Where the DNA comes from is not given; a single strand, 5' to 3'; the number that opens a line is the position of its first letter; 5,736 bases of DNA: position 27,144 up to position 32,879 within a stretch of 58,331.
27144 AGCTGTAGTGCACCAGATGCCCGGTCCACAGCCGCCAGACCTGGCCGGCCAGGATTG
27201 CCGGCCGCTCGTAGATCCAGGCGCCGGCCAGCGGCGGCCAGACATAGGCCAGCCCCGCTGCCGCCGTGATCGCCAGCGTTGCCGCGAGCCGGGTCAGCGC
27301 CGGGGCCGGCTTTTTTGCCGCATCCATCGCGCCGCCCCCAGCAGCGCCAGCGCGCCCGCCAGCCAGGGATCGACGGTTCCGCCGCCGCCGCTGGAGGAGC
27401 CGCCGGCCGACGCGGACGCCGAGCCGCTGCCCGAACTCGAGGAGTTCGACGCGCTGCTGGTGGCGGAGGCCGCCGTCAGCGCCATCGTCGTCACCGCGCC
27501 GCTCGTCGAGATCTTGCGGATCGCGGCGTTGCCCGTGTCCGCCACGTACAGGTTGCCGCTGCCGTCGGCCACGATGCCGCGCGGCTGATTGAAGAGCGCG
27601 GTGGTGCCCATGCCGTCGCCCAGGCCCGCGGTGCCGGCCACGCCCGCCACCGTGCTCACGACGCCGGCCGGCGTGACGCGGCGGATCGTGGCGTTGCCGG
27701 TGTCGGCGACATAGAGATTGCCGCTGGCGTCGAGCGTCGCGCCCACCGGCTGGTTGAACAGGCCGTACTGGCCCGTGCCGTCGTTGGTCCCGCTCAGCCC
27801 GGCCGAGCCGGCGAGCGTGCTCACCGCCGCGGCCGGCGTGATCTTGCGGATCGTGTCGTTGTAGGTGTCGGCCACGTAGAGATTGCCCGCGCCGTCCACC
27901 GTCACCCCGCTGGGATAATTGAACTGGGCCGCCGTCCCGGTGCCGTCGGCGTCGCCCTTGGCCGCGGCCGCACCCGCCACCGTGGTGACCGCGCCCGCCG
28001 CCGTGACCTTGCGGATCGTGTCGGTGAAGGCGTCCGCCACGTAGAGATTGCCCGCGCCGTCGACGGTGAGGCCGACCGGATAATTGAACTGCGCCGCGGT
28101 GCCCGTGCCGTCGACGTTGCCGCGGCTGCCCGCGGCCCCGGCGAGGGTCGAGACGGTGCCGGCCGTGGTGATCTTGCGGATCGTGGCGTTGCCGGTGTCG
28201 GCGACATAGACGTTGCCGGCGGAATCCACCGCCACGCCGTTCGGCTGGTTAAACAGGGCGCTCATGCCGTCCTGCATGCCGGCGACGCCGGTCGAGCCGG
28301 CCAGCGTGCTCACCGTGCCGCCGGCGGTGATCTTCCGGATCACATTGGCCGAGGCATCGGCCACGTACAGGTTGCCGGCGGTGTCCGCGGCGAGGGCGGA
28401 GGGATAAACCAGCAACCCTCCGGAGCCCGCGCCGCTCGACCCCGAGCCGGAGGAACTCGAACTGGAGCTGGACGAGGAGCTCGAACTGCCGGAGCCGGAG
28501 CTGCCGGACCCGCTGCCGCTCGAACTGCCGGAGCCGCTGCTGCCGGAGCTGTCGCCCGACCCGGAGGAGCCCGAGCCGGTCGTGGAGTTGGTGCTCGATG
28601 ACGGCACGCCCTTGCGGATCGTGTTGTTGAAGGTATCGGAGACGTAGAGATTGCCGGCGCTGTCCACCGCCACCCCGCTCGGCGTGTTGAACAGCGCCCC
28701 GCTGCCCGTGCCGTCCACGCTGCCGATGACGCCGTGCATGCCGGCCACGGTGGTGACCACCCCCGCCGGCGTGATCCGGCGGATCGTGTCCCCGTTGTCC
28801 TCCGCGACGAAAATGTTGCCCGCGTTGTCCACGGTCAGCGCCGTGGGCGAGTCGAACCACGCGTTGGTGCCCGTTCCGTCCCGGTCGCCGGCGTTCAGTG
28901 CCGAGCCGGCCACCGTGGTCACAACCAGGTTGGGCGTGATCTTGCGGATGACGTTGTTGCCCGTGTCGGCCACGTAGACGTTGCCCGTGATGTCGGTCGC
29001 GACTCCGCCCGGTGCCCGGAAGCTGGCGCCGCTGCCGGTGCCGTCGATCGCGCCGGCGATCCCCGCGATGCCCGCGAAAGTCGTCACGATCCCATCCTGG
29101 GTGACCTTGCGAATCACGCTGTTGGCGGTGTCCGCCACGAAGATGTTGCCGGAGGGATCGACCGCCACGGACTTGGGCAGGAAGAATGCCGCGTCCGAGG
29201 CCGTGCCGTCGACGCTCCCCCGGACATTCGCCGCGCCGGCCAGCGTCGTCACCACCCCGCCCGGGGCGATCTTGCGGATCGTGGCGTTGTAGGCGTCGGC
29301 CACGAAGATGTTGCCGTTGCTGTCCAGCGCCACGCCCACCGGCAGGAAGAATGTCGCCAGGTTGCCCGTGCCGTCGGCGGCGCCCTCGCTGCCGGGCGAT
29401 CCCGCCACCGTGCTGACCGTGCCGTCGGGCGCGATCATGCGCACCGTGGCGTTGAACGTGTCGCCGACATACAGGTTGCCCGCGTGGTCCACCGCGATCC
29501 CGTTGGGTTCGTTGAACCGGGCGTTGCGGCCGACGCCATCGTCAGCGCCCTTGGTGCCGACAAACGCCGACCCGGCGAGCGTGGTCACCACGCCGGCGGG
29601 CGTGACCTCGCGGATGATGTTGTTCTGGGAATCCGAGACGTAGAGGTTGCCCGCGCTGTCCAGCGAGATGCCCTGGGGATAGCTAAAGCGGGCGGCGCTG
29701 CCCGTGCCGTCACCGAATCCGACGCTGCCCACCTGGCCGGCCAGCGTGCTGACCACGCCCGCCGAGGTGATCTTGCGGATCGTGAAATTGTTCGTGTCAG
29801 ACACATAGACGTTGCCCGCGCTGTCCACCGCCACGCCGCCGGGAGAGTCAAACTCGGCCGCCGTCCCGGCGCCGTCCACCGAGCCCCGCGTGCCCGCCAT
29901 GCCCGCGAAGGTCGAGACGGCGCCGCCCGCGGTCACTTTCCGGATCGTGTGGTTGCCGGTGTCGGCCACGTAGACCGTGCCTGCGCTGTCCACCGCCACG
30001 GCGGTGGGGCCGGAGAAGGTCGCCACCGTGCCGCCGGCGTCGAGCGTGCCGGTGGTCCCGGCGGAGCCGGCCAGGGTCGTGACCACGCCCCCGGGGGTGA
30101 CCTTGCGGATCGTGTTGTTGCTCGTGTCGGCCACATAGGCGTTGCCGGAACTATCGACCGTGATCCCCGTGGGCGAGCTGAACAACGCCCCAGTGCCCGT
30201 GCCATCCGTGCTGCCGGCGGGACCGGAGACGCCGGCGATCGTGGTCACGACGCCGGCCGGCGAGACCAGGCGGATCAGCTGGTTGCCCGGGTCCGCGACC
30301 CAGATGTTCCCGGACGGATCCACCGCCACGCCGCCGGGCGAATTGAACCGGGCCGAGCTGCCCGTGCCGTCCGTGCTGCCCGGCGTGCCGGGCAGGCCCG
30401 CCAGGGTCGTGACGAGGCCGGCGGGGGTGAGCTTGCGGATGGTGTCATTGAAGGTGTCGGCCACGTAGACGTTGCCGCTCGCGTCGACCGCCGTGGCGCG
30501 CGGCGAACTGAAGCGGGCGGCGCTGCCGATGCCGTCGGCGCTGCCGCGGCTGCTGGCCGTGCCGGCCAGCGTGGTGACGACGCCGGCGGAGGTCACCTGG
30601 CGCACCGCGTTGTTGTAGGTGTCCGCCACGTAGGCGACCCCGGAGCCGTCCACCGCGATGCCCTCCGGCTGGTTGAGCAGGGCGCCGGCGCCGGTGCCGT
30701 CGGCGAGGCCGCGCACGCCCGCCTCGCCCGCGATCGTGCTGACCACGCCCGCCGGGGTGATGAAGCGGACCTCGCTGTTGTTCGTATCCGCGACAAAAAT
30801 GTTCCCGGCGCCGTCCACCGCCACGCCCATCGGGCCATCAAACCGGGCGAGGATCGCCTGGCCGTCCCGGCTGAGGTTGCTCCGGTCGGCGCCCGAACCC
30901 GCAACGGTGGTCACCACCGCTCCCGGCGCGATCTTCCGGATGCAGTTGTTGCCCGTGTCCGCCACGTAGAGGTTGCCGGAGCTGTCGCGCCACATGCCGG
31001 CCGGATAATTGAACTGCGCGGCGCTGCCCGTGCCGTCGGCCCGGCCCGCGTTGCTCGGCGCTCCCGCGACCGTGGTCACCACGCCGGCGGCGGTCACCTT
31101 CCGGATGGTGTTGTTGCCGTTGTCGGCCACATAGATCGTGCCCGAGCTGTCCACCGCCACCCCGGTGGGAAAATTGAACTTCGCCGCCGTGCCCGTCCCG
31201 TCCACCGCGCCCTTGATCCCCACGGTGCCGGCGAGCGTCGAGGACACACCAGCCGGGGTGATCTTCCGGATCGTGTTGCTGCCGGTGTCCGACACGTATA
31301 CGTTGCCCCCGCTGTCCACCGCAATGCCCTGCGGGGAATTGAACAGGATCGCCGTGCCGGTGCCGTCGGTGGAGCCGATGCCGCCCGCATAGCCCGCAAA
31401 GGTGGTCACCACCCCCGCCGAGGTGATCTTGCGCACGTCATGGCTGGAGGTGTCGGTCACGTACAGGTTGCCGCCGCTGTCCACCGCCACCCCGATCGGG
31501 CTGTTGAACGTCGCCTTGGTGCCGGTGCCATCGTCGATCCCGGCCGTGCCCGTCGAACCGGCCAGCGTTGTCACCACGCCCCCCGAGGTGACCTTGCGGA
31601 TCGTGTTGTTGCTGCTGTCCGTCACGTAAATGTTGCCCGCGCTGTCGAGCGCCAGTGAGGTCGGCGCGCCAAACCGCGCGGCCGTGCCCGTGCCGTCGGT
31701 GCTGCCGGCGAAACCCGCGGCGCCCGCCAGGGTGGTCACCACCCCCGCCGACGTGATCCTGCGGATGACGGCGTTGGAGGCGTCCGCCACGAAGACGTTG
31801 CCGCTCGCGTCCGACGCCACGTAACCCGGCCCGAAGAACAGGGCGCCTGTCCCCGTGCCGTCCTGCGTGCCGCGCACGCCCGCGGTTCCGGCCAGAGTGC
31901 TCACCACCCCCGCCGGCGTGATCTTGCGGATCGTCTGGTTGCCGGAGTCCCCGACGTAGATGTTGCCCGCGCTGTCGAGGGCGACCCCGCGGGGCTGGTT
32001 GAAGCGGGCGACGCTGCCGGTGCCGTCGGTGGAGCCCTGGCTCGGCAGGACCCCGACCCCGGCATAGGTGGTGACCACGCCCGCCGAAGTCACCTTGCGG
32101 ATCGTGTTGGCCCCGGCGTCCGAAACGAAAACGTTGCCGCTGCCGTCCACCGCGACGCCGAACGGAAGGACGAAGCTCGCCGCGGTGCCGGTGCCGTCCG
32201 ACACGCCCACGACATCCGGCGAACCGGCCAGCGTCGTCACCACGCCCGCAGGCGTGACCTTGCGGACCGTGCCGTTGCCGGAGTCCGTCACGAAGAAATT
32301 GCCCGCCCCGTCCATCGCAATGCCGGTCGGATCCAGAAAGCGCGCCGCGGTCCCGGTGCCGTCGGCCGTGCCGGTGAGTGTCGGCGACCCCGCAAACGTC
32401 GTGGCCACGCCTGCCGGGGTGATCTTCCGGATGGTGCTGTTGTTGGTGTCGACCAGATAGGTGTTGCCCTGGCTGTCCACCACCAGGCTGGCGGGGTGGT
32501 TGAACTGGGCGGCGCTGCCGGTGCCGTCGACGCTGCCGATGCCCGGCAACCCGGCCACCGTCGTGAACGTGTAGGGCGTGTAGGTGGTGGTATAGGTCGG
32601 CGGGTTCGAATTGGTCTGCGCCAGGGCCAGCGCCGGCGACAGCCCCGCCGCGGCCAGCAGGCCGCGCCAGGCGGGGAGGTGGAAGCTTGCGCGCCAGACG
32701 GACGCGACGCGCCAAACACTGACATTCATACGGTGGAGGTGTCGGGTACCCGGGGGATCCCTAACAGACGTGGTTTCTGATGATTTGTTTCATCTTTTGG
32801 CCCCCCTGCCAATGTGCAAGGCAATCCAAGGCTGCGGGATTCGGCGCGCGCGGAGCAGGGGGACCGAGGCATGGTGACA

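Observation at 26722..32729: Dedicated rhombosortase-like protease translationally overlapped with a 1811-aa NHL-array substrate carrying a GlyGly/PEP-like C-terminal sorting tail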

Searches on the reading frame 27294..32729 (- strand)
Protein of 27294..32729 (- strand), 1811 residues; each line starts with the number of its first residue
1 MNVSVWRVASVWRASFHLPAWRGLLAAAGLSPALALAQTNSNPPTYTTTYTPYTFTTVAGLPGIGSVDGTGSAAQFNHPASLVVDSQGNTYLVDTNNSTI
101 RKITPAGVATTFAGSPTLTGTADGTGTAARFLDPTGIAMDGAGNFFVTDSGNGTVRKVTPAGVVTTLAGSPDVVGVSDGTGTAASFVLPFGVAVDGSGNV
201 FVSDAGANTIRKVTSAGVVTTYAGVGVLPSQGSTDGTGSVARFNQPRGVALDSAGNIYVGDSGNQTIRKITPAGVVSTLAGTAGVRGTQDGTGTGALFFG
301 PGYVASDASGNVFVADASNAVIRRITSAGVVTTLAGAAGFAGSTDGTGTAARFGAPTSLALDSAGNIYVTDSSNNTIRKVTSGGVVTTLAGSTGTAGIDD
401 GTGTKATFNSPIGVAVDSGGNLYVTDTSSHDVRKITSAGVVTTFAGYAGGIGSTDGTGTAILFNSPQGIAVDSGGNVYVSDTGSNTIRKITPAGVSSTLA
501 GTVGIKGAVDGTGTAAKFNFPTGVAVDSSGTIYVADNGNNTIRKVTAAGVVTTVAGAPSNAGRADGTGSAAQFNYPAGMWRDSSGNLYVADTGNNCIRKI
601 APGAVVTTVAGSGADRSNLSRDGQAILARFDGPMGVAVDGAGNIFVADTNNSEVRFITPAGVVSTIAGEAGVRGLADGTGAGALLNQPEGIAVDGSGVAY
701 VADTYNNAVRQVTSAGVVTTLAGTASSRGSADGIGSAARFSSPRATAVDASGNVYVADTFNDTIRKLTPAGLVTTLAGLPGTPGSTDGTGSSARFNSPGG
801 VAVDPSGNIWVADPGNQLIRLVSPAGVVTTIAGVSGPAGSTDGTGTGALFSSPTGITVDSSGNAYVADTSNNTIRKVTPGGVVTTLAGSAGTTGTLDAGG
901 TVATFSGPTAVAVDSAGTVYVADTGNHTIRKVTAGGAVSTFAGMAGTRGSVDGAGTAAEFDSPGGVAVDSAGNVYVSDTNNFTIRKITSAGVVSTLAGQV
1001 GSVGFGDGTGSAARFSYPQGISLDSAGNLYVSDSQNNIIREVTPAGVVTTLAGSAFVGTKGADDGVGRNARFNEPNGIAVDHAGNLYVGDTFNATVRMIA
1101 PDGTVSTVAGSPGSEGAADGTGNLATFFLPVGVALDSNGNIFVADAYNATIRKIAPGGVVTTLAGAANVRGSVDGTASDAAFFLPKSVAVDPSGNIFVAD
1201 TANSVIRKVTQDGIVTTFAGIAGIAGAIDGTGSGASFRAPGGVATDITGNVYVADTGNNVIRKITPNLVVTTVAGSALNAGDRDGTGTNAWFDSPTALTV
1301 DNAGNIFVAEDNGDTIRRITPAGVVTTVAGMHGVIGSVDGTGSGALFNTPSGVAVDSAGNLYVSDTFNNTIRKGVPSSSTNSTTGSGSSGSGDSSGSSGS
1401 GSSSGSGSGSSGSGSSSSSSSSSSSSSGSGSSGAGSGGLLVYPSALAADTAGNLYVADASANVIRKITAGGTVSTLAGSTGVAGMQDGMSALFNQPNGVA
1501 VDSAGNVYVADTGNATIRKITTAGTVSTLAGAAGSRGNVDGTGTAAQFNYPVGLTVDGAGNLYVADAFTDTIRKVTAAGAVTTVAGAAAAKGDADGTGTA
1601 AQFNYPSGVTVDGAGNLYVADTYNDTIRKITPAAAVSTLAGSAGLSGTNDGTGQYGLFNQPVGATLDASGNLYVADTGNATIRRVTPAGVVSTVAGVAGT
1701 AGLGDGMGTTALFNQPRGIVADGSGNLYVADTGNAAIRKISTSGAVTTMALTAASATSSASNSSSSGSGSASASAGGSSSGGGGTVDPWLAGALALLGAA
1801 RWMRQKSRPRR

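Call 5: search_protein_families(library=ncbifam, proteins=[window:27294-32729:-], max_evalue=10)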
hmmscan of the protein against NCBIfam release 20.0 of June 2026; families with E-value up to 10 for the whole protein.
window:27294-32729:- (1811 aa): 7 families
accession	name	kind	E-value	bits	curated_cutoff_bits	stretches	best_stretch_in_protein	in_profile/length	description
NF035926.1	scyF_NHL_VPEP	equivalog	3.4e-123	411.5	350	11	1008-1156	144-275/376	scytonemin biosynthesis PEP-CTERM protein ScyF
NF033206.1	ScyE_fam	subfamily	1e-56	192.9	80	12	795-1107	7-331/333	ScyD/ScyE family protein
NF047780.1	LIC12708_fam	subfamily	1.3e-28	100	150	9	364-430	66-141/391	LIC_12708 family protein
TIGR02604.1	Piru_Ver_Nterm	subfamily_domain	1.4e-13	51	122.2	4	1013-1208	181-346/367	PVC-type heme-binding CxxCH protein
TIGR03867.1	MprA_tail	equivalog_domain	0.0054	17.2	19.7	1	1781-1800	1-20/27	MprA protease, GlyGly-CTERM protein-sorting domain-containing form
NF010063.0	PRK13541.1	equivalog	0.062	13.1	200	0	505-546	31-71/195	cytochrome c biogenesis protein CcmA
NF010442.0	PRK13868.1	equivalog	0.49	9.1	1019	0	1533-1566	130-163/556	type IV secretion system single-stranded DNA binding effector VirE2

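Call 6: search_protein_families(library=pfam, proteins=[window:27294-32729:-], max_evalue=10)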
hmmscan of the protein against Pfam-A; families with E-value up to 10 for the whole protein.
window:27294-32729:- (1811 aa): 16 families
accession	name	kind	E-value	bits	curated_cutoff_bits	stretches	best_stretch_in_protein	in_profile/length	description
PF01436.27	NHL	-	3.7e-179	573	20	29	518-544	1-27/28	NHL repeat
PF25021.1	TEN_NHL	-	1.6e-132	442.3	27.1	30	236-289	134-185/357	Teneurin NHL domain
PF06739.17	SBBP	-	9.5e-55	182.7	20.5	21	1495-1510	14-29/38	Beta-propeller repeat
PF08450.18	SGL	-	7.3e-46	157.2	26.3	14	1556-1693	93-218/246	SMP-30/Gluconolactonase/LRE-like region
PF22701.2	Mala_s_1-like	-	9.4e-20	71.6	27.5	7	1663-1757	44-130/195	Mal s 1 allergenic protein-like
PF24684.1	Vgb_lyase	-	1.3e-17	64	50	8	1442-1527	140-214/290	Virginiamycin B lyase family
PF13449.12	Phytase-like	-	9.1e-15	55.7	27.6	3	121-174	57-110/284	Esterase-like activity of phytase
PF07494.17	Reg_prop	-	6.5e-14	50.7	20.4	0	800-812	9-21/24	Two component regulator propeller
PF06977.17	SdiA-regulated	-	1.1e-13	51.4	21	1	1449-1510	180-239/249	SdiA-regulated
PF23500.1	DUF7133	-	0.00011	22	27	0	1173-1207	319-353/385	Domain of unknown function (DUF7133)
PF00058.23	Ldl_recept_b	-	0.00016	22.5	21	0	1072-1082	32-42/42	Low-density lipoprotein receptor repeat class B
PF24119.1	DUF7393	-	0.015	15.4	27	1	83-104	27-48/48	Domain of unknown function (DUF7393)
PF01731.26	Arylesterase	-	0.036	14.7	21.3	0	514-542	49-78/86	Arylesterase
PF20067.5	SSL_N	-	0.35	11.2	18.9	0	1075-1090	23-38/46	Strictosidine synthase-like, N-terminal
PF05608.18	RTE1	-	0.77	10.3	29.4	0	878-917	14-53/149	RTE1-like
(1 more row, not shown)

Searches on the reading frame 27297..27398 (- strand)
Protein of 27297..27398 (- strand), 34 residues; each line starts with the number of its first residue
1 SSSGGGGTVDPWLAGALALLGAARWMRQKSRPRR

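Call 21: search_protein_families(library=ncbifam, proteins=[window:27297-27398:-], max_evalue=10)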
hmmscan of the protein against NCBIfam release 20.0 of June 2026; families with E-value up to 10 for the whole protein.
seq(34 aa): 2 families
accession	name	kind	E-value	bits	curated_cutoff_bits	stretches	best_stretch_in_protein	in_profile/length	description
TIGR03867.1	MprA_tail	equivalog_domain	1.1e-05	25.9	19.7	1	4-24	1-21/27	MprA protease, GlyGly-CTERM protein-sorting domain-containing form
TIGR03901.2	MYXO-CTERM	domain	0.0033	17.8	20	1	2-27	8-31/34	MYXO-CTERM sorting domain-containing protein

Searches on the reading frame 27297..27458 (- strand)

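Call 5: search_protein_families(library=ncbifam, proteins=[window:27297-27458:-], max_evalue=10)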
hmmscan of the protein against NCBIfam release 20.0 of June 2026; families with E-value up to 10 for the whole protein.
seq(54 aa): 1 family
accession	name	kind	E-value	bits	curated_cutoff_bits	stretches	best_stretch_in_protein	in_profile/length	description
TIGR03867.1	MprA_tail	equivalog_domain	2.6e-05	24.6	19.7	1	24-44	1-21/27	MprA protease, GlyGly-CTERM protein-sorting domain-containing form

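Call 6: search_protein_families(library=pfam, proteins=[window:27297-27458:-], max_evalue=10)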
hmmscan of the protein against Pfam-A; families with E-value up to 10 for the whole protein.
seq(54 aa): 1 family
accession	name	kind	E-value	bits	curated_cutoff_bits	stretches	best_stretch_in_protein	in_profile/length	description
PF10500.14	SR-25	-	1.2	9.1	40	1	2-23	64-85/226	Nuclear RNA-splicing-associated protein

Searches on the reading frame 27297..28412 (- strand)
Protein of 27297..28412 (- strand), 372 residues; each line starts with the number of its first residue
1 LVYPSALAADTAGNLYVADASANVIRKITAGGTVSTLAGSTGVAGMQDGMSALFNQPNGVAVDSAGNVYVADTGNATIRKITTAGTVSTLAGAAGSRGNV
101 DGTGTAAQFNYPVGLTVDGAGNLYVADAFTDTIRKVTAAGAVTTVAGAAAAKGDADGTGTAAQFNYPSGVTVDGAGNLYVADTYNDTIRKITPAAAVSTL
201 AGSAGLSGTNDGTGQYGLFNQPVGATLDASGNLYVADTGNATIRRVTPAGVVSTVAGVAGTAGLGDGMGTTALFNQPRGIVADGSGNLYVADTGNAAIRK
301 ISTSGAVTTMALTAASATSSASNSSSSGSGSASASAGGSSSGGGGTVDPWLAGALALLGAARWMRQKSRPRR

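Call 38: find_homologous_proteins(query=window:27297-28412:-, max_evalue=1e-20)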
Query seq(372 aa) (372 aa): 7021 proteins with E <= 1e-20 among 8000 candidates; the best 120 are listed.
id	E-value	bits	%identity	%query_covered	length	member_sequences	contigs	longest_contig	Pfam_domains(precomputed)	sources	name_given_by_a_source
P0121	0.0e+0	1007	57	84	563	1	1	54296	PF02393.22,PF24684.2,PF01436.28,PF25021.2,PF06739.18,PF08450.19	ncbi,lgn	-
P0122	6.9e-283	954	52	87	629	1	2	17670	PF05787.20,PF06977.18,PF13449.13,PF22807.3,PF02393.22,PF24684.2,PF14517.13,PF01436.28,PF25021.2,PF06739.18,PF08450.19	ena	-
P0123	1.1e-282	954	60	83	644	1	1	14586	PF05787.20,PF06977.18,PF01731.27,PF22247.3,PF01436.28,PF25021.2,PF06739.18,PF08450.19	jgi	-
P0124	2.3e-266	900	54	84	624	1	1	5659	PF23500.2,PF13449.13,PF02393.22,PF24684.2,PF01436.28,PF25021.2,PF06739.18,PF08450.19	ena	-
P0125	9.7e-258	872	59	83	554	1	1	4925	PF06977.18,PF22807.3,PF01436.28,PF25021.2,PF06739.18,PF08450.19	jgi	jgi:hypothetical protein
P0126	3.7e-256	866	55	84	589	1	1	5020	PF13449.13,PF24684.2,PF01436.28,PF25021.2,PF06739.18,PF08450.19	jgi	jgi:hypothetical protein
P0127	3.5e-250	847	56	89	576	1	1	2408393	PF00404.25,PF01731.27,PF13449.13,PF02393.22,PF24684.2,PF01436.28,PF25021.2,PF06739.18,PF08450.19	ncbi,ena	-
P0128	1.5e-248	841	54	91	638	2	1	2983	PF01731.27,PF13449.13,PF01436.28,PF25021.2,PF06739.18,PF08450.19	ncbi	-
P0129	5.0e-246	833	54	80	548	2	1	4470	PF06977.18,PF01731.27,PF13449.13,PF24684.2,PF01436.28,PF25021.2,PF06739.18,PF08450.19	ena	-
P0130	1.4e-238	809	53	83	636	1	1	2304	PF07494.18,PF06977.18,PF02393.22,PF24684.2,PF01436.28,PF21456.3,PF08450.19,PF05787.20,PF13449.13,PF20067.6,PF25021.2,PF06739.18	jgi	jgi:sugar lactone lactonase YvrE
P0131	7.0e-238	806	54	91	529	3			PF06977.18,PF01436.28,PF25021.2,PF06739.18,PF08450.19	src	-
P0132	1.6e-227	772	56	83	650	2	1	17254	PF05787.20,PF06977.18,PF13449.13,PF22807.3,PF24684.2,PF01436.28,PF25021.2,PF06739.18,PF08450.19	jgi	jgi:sugar lactone lactonase YvrE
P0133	2.0e-227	772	54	80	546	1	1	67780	PF01731.27,PF13449.13,PF22807.3,PF24684.2,PF01436.28,PF25021.2,PF06739.18,PF08450.19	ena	-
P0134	1.9e-226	769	58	83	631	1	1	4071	PF05787.20,PF07494.18,PF06977.18,PF20067.6,PF02393.22,PF24684.2,PF01436.28,PF25021.2,PF06739.18,PF08450.19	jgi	jgi:sugar lactone lactonase YvrE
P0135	4.3e-226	768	57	84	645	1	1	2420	PF06977.18,PF01731.27,PF22807.3,PF02393.22,PF24684.2,PF01436.28,PF25021.2,PF06739.18,PF08450.19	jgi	-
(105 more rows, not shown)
